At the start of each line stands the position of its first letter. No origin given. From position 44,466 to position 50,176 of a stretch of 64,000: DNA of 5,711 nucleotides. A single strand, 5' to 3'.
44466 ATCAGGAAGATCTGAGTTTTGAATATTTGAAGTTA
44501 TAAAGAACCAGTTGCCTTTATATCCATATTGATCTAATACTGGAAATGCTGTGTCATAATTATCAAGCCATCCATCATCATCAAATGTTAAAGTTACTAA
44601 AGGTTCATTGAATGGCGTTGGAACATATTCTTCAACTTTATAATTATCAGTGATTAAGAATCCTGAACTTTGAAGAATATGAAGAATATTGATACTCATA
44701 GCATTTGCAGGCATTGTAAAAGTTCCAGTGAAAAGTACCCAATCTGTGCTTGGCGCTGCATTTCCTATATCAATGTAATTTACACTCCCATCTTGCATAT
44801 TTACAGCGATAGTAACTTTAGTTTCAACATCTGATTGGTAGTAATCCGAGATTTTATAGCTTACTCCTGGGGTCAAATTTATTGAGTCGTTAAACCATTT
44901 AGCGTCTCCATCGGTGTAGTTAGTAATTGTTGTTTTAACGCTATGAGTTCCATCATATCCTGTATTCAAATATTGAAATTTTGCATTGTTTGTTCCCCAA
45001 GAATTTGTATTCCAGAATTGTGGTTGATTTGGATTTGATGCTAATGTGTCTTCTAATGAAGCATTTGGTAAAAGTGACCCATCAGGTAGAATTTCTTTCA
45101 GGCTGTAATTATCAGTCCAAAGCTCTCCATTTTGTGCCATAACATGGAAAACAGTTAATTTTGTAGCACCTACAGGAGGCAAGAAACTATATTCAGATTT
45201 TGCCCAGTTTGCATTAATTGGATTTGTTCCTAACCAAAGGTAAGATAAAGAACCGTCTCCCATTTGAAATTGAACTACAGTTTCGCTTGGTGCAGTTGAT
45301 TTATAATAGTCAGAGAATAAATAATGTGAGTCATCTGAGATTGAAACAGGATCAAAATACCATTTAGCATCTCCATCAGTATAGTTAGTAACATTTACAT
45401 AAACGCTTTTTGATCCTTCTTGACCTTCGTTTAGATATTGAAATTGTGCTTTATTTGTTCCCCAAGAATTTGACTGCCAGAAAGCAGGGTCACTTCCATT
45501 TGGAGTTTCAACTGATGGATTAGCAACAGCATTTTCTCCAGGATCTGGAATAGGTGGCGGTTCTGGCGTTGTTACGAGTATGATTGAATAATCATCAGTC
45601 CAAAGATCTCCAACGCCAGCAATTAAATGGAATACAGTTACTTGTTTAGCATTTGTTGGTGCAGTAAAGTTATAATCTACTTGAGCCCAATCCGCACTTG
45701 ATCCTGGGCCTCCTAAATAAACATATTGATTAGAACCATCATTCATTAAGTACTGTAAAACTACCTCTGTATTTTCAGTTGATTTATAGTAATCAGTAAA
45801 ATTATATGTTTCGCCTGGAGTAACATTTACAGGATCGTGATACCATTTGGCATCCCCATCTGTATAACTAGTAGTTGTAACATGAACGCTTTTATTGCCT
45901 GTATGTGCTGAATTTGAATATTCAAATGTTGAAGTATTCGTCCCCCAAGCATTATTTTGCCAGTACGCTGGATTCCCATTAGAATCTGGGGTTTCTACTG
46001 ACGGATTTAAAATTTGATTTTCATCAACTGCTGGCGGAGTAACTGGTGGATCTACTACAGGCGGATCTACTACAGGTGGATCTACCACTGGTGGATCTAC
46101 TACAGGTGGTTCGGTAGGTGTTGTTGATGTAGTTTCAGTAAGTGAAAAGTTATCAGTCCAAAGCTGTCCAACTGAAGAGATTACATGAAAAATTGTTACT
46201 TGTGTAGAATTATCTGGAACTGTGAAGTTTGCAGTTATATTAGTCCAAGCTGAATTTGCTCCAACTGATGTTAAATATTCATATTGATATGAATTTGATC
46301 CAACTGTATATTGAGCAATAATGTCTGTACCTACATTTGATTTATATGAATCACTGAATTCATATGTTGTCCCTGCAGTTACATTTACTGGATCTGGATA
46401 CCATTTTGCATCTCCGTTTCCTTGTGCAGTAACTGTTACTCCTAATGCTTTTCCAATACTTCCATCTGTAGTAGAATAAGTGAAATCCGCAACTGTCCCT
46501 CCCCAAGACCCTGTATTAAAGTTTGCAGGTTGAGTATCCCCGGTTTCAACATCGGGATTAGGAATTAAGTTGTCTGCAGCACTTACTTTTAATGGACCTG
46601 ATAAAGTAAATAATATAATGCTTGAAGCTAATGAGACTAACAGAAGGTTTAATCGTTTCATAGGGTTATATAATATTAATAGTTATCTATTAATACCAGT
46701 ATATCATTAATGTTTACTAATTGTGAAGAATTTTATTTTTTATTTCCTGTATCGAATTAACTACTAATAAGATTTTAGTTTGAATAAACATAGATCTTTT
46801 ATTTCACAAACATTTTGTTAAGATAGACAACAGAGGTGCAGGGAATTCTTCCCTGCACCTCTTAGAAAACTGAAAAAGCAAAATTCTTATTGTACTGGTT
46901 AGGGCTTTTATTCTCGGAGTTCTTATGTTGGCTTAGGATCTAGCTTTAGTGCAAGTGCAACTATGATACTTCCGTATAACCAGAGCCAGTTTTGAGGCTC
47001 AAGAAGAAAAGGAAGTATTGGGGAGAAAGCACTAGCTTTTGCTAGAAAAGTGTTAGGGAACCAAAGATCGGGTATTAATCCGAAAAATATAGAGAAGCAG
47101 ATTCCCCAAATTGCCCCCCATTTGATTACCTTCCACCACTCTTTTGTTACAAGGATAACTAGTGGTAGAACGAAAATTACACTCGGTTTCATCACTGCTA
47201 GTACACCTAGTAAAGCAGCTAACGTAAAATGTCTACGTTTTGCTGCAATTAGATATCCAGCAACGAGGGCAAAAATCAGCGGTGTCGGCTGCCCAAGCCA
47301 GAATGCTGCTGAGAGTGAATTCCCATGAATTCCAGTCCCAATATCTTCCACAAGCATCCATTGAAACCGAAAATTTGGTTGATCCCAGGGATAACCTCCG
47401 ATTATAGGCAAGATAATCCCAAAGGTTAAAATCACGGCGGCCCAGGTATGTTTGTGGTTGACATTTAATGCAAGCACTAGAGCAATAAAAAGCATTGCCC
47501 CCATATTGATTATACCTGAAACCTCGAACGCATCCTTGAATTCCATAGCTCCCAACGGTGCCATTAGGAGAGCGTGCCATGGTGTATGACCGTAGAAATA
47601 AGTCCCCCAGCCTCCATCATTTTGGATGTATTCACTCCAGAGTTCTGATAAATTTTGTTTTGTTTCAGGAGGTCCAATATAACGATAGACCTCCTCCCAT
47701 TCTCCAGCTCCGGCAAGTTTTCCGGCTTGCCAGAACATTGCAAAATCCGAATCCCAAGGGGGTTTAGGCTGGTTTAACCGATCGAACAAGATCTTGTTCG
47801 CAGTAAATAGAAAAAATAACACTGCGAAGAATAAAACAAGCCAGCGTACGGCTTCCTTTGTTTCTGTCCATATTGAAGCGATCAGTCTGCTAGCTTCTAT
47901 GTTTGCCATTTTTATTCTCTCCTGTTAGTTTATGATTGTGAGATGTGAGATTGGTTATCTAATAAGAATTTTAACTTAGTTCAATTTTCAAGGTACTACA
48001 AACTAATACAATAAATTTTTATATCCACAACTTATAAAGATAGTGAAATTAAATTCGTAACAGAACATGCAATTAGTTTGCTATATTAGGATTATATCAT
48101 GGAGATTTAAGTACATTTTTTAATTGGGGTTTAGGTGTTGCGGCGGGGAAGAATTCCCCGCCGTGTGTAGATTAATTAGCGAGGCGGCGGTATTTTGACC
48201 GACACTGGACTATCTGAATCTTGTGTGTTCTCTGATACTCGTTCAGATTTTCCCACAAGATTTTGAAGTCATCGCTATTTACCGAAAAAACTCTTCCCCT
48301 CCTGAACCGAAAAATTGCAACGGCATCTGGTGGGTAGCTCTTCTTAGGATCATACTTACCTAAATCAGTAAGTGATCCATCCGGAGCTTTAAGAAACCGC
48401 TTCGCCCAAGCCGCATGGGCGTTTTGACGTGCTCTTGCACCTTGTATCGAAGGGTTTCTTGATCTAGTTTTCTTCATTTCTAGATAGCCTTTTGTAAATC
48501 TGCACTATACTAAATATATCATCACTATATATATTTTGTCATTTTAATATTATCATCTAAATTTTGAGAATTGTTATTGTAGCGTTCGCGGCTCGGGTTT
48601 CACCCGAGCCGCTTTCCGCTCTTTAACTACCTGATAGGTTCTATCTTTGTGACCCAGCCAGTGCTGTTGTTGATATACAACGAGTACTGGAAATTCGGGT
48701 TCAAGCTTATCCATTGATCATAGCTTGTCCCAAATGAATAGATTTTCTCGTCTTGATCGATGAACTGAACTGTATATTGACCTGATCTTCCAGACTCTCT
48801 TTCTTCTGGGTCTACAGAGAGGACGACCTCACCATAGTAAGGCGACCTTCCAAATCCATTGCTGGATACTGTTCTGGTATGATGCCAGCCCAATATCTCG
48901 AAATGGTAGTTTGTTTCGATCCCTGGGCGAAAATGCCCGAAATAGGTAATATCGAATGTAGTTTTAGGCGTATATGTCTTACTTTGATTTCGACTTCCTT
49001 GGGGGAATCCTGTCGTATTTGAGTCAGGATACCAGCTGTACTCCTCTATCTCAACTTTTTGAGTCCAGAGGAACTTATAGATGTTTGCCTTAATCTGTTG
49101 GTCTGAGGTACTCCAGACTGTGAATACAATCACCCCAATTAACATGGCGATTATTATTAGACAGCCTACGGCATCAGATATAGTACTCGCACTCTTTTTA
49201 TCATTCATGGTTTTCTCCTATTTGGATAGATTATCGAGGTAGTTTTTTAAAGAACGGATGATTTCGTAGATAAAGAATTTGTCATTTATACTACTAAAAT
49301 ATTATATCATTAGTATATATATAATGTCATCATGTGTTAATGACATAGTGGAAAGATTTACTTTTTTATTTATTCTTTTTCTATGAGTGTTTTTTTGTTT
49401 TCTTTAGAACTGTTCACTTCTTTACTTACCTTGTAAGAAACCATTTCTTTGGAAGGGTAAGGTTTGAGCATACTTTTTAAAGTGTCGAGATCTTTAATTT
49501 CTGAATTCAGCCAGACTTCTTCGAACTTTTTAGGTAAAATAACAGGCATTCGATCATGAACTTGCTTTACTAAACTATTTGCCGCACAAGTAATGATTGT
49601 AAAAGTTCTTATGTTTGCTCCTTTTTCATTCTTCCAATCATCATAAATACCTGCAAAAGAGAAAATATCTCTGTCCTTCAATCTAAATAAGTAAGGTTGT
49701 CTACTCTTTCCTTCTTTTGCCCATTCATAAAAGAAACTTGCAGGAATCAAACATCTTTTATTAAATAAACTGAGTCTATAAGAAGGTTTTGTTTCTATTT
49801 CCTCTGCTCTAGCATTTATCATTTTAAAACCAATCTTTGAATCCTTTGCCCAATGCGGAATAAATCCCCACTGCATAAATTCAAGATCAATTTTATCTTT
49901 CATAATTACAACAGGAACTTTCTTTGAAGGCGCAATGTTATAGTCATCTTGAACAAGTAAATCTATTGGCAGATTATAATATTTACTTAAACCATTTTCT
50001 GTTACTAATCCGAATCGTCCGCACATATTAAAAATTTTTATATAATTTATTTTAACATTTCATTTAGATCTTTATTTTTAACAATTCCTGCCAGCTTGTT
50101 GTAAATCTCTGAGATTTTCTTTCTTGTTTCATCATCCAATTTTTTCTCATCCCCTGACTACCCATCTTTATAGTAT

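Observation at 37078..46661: Exopolysaccharide/cell-surface locus: small TM protein + PgaC-like GT2 synthase + GH16 glucanase + two giant tandem paralogs with multi-CBM arrays fused to CE4 deacetylase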

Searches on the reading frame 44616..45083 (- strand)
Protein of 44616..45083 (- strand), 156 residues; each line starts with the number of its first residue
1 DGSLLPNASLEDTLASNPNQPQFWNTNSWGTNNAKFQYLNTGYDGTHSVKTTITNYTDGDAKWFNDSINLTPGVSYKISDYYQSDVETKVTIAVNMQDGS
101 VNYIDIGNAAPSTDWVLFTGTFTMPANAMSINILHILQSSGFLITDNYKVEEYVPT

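Call 8: search_protein_families(library=pfam, proteins=[window:44616-45083:-], max_evalue=10)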
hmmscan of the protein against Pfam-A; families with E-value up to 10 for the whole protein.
seq(156 aa): 1 family
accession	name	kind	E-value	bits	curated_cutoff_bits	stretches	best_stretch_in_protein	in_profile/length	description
PF02018.23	CBM_4_9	-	2.6e-09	38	25.9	1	25-128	13-122/136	Carbohydrate binding domain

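Call 27: search_solved_structures(query=A2, max_evalue=1, show_alignments=2)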
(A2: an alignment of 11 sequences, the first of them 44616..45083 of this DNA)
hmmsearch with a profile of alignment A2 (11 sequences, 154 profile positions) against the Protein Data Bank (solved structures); distinct sequences matched with E-value up to 1: 23.
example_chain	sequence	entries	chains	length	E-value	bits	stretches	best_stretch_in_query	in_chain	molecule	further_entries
1k42_A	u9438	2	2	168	1.7e-07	34.4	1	21-130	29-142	Xylanase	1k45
3jxs_A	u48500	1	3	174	3.8e-07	33.2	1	21-130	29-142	Xylanase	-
2y64_A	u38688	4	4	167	1.1e-05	28.4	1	21-130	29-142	XYLANASE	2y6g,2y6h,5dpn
2y6j_A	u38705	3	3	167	1.2e-05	28.4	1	21-130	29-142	XYLANASE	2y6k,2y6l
4bj0_A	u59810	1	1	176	1.3e-05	28.3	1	21-130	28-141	XYLANASE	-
1gui_A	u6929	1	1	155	0.0043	20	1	62-143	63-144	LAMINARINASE 16A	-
2zez_A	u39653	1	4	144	0.021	17.8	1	62-125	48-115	S-layer associated multidomain endoglucanase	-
2zey_A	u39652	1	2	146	0.062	16.3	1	65-125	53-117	S-layer associated multidomain endoglucanase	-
2zew_A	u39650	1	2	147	0.062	16.2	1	65-125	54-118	S-layer associated multidomain endoglucanase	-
2zex_A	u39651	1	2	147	0.063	16.2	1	65-125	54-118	S-layer associated multidomain endoglucanase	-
3oeb_A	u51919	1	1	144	0.073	16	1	65-124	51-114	S-layer associated multidomain endoglucanase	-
3oea_A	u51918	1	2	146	0.076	16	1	65-124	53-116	S-layer associated multidomain endoglucanase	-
4mgq_A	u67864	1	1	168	0.15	15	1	56-149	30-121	Glycosyl hydrolase family 10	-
6dhx_A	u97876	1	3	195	0.21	14.5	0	60-132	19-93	TipC2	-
8e03_A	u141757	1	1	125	0.31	14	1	26-63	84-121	Photoactive yellow protein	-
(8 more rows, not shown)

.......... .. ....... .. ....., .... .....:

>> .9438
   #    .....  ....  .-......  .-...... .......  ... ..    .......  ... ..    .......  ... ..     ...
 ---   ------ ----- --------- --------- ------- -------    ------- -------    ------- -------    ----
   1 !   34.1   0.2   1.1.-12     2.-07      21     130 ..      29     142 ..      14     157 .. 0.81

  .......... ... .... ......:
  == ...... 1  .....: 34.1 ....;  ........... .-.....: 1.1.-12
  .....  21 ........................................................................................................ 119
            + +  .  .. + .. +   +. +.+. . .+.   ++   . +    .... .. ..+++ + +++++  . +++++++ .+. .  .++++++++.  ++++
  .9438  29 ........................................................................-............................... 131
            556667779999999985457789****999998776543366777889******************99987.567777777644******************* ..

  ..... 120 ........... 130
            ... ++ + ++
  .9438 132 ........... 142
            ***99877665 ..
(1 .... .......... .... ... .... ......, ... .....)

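Call 32: predict_structure(alignment_id=A2)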
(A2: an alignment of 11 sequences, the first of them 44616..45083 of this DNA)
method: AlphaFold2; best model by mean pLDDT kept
length: 156 residues; sequences in the alignment: 11
mean_pLDDT: 82.9   pTM: 0.77
mean pLDDT of the five models: 82.9, 82.7, 82.7, 81.7, 80.0
residues with pLDDT >= 90: 73; 70-90: 53; 50-70: 27; < 50: 3
segments of 3 or more residues with pLDDT < 50: none
pLDDT, mean of each block of 10 residues (from residue 1): 56 57 70 78 82 75 81 93 93 94 95 95 94 89 89 87
secondary structure, 60 per line:
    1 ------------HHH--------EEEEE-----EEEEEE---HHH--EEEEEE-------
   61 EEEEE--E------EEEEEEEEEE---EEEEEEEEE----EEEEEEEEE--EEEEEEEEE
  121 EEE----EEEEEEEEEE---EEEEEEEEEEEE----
elements in order: E24-28 E34-39 E48-53 E61-65 E75-84 E88-96 E101-109 E112-123 E128-137 E141-152

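Call 34: fold_search(model_id=the predicted structure, library=pdb)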
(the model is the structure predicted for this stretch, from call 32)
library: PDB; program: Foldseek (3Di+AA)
matches with E <= 10: 1825; with E <= 0.001: 299
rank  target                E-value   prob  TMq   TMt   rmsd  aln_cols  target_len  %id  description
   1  5w6h_A                5.4e-09  1.00  0.76  0.19   3.0       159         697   14  Crystal structure of Bacteriophage CBA120 tailspike protein 4 enzymatically active domain (TSP4dN, orf213) (released 2018-10-24)
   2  3jxs_A                1.5e-08  1.00  0.67  0.64   4.8       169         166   18  Crystal structure of XG34, an evolved xyloglucan binding CBM (released 2009-10-27)
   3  4xup_E                1.5e-08  1.00  0.63  0.62   4.5       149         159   14  Structure of the N-terminal CBM22-1-CBM22-2 tandem domain from Paenibacillus barcinonensis Xyn10C (released 2015-06-03)
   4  4xup_C                1.9e-08  1.00  0.63  0.62   4.3       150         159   15  Structure of the N-terminal CBM22-1-CBM22-2 tandem domain from Paenibacillus barcinonensis Xyn10C (released 2015-06-03)
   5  1k42_MODEL_1_A        2.4e-08  1.00  0.62  0.58   4.1       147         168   19  The Solution Structure of the CBM4-2 Carbohydrate Binding Module from a Thermostable Rhodothermus marinus Xyla (released 2002-05-29)
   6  4d0q                  3.1e-08  1.00  0.71  0.69   4.0       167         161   14  Hyaluronan Binding Module of the Streptococcal Pneumoniae Hyaluronate Lyase (released 2014-08-06)
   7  4xuo_A                3.6e-08  1.00  0.62  0.62   4.3       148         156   14  Structure of the CBM22-1 xylan-binding domain from Paenibacillus barcinonensis Xyn10C (released 2015-06-03)
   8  2w5f_B                3.8e-08  1.00  0.65  0.22   3.1       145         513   16  High resolution crystallographic structure of the Clostridium thermocellum N-terminal endo-1,4-beta-D-xylanase 10B (Xy (released 2010-01-19)
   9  2y64_A                4.0e-08  1.00  0.69  0.65   4.7       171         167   18  Xylopentaose binding mutated (X-2 L110F) CBM4-2 Carbohydrate Binding Module from a Thermostable Rhodothermus marinus X (released 2012-03-07)
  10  4bj0_A                4.2e-08  1.00  0.68  0.64   4.8       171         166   17  Xyloglucan binding module (CBM4-2 X2-L110F) in complex with branched xyloses (released 2014-04-23)
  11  2wys_A                5.0e-08  1.00  0.66  0.22   3.7       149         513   15  High resolution crystallographic structure of the Clostridium thermocellum N-terminal endo-1,4-beta-D-xylanase 10B (Xy (released 2010-08-25)
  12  2y6j                  7.6e-08  1.00  0.68  0.64   4.8       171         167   18  X-2 engineered mutated CBM4-2 Carbohydrate Binding Module from a Thermostable Rhodothermus marinus Xylanase (released 2012-03-07)
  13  7xyc_A                1.2e-07  1.00  0.66  0.21   3.9       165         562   10  CryoEM structure of Klebsiella phage Kp7 type II tail fiber gp52 in vitro (released 2023-06-07)
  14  2w5f_A                1.4e-07  1.00  0.64  0.21   3.2       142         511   16  High resolution crystallographic structure of the Clostridium thermocellum N-terminal endo-1,4-beta-D-xylanase 10B (Xy (released 2010-01-19)
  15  1gui_A                1.7e-07  1.00  0.59  0.59   5.7       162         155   18  CBM4 structure and function (released 2002-09-26)
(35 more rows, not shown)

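Call 69: search_protein_representatives(alignment_id=A2)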
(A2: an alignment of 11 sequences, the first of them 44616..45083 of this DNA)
Query: 11 sequences, 154 profile positions. Proteins with E-value up to 0.001 (for the whole library): 2808; up to 1e-10: 1621; up to 1e-30: 851. The best 150 are listed.
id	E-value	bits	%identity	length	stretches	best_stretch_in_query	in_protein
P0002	0.0e+00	1569.8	-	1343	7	1-153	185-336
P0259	1.1e-232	778.7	-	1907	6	2-150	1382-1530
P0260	1.1e-227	762.4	-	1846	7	3-151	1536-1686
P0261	2.8e-207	696.2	-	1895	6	2-150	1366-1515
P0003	1.6e-206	693.7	-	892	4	2-153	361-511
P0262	1.1e-203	684.5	-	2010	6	1-149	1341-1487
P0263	2.2e-203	683.6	-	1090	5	2-150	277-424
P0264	3.0e-203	683.1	-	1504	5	3-153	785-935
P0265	9.7e-189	636.0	-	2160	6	2-149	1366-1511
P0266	1.7e-187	631.9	-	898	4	2-151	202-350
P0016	5.3e-187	630.4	-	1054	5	4-148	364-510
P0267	7.3e-185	623.4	-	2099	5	2-149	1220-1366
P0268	2.0e-179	605.8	-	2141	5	3-149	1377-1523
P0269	4.8e-176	594.8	-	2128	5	2-152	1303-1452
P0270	1.7e-175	593.0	-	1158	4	3-151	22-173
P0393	2.5e-85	300.2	-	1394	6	5-152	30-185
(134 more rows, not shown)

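Call 71: search_protein_families(library=pfam, proteins=[P0259, P0260, P0264, P0263, P0393], max_evalue=0.00001)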
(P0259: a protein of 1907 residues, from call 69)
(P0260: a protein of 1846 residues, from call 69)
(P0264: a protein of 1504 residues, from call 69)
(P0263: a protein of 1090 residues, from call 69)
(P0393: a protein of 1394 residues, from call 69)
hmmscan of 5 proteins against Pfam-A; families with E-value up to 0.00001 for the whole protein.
P0259 (1907 aa): 6 families
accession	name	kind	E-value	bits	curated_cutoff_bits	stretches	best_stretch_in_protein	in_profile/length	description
PF17957.7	Big_7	-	9.2e-55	183.6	24.1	4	925-993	1-70/70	Bacterial Ig domain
PF01522.26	Polysacc_deac_1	-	1.6e-19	70.5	23.1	1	1732-1812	44-122/124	Polysaccharide deacetylase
PF18911.6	PKD_4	-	1e-18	67.6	27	1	65-148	1-84/85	PKD domain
PF19077.6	Big_13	-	1.1e-18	68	27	1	1236-1281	55-101/102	Bacterial Ig-like domain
PF00801.26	PKD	-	1.9e-12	47.5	23.5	1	73-141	5-73/80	PKD domain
PF13750.12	Big_3_3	-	1.3e-07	31.9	27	0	1340-1379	3-41/157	Bacterial Ig-like domain (group 3)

P0260 (1846 aa): 3 families
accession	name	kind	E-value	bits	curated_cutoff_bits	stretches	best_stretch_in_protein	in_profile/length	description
PF01522.26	Polysacc_deac_1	-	1.2e-19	71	23.1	1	916-991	47-122/124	Polysaccharide deacetylase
PF17963.7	Big_9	-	1.6e-16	61.4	23.6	1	1181-1266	1-89/89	Bacterial Ig domain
PF17892.7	Cadherin_5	-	1.1e-09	38.4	26.5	1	1180-1267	1-97/98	Cadherin-like domain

P0264 (1504 aa): 4 families
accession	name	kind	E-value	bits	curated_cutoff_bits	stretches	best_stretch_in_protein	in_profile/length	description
PF07995.17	GSDH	-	4.1e-52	178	25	1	55-410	1-323/332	Glucose / Sorbosone dehydrogenase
PF18911.6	PKD_4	-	1.5e-21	76.7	27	1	425-502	1-76/85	PKD domain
PF00801.26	PKD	-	6.2e-15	55.4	23.5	1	430-502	2-73/80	PKD domain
PF17957.7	Big_7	-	5.1e-09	37.1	24.1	1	1104-1171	1-70/70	Bacterial Ig domain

P0263 (1090 aa): 3 families
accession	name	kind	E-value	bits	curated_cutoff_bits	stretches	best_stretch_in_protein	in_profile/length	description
PF17957.7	Big_7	-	2.8e-35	121.2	24.1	2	849-918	1-70/70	Bacterial Ig domain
PF02018.23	CBM_4_9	-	1.2e-10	42.3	25.9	1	943-1072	2-127/136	Carbohydrate binding domain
PF19077.6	Big_13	-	8.1e-06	26.7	27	0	903-937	63-100/102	Bacterial Ig-like domain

P0393 (1394 aa): 1 family
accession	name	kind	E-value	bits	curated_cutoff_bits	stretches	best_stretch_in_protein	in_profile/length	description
PF02018.23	CBM_4_9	-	3.6e-08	34.3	25.9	0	836-936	32-131/136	Carbohydrate binding domain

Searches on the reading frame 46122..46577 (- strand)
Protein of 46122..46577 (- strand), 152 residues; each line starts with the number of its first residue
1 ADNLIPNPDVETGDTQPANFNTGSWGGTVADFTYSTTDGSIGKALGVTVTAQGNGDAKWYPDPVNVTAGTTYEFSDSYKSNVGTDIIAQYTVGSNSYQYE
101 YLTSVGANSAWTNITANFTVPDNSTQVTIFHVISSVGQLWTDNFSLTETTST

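Call 8: search_protein_families(library=pfam, proteins=[window:46122-46577:-], max_evalue=10)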
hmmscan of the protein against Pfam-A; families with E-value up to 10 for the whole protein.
seq(152 aa): 2 families
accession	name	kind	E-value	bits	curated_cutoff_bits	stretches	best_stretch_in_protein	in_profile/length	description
PF02018.23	CBM_4_9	-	1.6e-07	32.2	25.9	1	3-129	2-127/136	Carbohydrate binding domain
PF07150.16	DUF1390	-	0.074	13.2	24.7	1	103-135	62-97/226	Protein of unknown function (DUF1390)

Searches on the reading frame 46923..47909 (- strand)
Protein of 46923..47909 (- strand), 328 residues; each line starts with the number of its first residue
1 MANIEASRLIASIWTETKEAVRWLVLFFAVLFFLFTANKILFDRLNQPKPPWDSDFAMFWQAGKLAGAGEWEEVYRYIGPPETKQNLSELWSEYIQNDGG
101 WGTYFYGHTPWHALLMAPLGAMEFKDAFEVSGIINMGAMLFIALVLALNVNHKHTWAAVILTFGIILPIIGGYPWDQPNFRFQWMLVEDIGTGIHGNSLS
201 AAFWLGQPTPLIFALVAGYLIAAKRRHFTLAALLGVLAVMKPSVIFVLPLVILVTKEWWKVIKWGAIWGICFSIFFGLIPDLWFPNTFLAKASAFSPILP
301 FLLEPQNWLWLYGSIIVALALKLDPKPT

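Call 5: search_protein_families(library=pfam, proteins=[window:46923-47909:-], max_evalue=0.01)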
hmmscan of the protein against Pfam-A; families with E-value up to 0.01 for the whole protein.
window:46923-47909:- (328 aa): 1 family
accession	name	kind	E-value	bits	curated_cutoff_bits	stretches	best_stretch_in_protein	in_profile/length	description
PF09594.16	GT87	-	0.00013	22.2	25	1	109-283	4-146/237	Glycosyltransferase family 87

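Call 14: search_protein_families(library=ncbifam, proteins=[window:46923-47909:-], max_evalue=0.001)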
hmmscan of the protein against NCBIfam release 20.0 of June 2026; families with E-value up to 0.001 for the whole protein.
window:46923-47909:- (328 aa): 0 families

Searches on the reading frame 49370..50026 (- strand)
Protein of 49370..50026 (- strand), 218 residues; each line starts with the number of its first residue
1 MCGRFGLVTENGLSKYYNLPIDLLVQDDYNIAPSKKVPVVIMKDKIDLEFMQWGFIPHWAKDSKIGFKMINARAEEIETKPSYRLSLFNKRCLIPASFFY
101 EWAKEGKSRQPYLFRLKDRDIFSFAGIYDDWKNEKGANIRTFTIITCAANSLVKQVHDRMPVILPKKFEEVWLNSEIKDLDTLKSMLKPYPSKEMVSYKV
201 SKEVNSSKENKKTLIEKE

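Call 13: search_protein_families(library=pfam, proteins=[window:49370-50026:-], max_evalue=0.001)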
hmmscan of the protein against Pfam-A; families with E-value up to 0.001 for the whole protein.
window:49370-50026:- (218 aa): 1 family
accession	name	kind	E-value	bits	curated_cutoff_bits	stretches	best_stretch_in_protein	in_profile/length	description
PF02586.19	SRAP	-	5.1e-69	232.5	27.1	1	1-206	1-213/214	SOS response associated peptidase (SRAP)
